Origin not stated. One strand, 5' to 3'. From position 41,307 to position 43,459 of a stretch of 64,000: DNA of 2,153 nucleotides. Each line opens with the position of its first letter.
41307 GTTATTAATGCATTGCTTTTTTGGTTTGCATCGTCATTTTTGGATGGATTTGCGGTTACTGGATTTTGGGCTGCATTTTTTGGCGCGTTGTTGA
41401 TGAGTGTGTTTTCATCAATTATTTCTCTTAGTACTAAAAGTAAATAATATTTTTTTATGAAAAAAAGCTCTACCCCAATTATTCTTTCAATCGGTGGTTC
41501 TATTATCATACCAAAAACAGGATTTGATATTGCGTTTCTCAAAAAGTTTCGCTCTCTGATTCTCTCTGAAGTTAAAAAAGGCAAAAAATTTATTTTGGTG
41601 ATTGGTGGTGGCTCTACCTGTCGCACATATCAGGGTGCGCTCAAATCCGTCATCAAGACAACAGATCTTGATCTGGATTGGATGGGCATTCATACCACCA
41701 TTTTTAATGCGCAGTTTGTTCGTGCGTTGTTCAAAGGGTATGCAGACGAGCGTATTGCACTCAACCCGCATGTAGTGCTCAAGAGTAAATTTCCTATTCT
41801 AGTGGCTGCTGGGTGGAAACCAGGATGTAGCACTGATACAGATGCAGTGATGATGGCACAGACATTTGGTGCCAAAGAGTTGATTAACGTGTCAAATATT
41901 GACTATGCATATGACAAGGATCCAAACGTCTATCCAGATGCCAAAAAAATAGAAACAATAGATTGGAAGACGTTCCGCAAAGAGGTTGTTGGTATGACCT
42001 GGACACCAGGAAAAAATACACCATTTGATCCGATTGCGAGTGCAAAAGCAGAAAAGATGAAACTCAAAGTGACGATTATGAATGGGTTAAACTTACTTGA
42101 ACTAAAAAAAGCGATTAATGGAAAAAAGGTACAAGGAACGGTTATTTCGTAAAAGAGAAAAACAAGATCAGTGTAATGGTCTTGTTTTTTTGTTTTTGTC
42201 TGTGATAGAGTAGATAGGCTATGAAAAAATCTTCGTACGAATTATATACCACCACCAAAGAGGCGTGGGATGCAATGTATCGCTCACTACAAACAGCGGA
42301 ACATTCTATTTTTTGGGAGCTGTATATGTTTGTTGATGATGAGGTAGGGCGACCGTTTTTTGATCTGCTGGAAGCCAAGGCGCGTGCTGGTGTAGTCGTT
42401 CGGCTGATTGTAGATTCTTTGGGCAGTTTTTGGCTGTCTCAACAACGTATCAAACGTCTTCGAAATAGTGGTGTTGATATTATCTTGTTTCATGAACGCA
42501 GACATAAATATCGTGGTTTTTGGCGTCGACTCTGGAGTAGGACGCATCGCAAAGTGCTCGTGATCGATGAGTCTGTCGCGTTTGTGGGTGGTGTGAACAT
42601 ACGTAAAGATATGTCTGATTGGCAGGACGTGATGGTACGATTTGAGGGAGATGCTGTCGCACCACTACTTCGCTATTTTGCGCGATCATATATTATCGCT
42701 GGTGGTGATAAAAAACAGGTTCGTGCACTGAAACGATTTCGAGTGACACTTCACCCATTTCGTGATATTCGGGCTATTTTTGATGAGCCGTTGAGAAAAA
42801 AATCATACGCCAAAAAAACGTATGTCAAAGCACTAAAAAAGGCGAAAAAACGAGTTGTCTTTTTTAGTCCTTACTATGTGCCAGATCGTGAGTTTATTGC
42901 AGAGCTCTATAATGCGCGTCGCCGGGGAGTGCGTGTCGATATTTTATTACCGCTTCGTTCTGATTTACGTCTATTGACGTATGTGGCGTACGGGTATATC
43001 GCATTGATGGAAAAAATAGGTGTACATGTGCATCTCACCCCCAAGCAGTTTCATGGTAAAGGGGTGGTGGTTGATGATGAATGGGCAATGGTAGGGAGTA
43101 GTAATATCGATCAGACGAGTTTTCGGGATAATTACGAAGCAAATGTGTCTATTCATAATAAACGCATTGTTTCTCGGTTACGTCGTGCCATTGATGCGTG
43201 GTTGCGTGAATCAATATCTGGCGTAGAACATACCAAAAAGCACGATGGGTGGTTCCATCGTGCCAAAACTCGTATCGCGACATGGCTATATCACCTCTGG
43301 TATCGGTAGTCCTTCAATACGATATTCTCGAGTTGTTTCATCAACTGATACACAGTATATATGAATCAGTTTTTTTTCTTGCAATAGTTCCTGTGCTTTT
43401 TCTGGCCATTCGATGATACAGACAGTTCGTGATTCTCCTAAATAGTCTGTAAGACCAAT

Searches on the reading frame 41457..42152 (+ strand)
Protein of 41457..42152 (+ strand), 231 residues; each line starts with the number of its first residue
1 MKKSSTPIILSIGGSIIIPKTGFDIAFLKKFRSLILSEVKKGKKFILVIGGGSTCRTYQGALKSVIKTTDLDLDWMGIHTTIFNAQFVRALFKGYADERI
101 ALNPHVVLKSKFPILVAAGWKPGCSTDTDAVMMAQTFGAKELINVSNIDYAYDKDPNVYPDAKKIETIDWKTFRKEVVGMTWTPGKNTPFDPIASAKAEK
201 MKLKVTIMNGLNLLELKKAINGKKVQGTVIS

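Call 114: search_protein_families(library=pfam, proteins=[window:41457-42152:+], max_evalue=0.00001)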
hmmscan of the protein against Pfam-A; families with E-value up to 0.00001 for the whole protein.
window:41457-42152:+ (231 aa): 1 family
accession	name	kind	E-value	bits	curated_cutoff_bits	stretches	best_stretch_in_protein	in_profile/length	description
PF00696.33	AA_kinase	-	1.9e-21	77.3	24.9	1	8-209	3-234/234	Amino acid kinase family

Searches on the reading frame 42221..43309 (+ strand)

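Call 114: search_protein_families(library=pfam, proteins=[window:42221-43309:+], max_evalue=0.00001)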
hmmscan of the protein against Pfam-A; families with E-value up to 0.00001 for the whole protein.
window:42221-43309:+ (362 aa): 2 families
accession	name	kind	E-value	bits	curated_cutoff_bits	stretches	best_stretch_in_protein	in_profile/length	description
PF13091.12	PLDc_2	-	1.9e-41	141.5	27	2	202-325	2-129/132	PLD-like domain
PF00614.28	PLDc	-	4.6e-13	49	21.9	1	278-299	6-27/28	Phospholipase D Active site motif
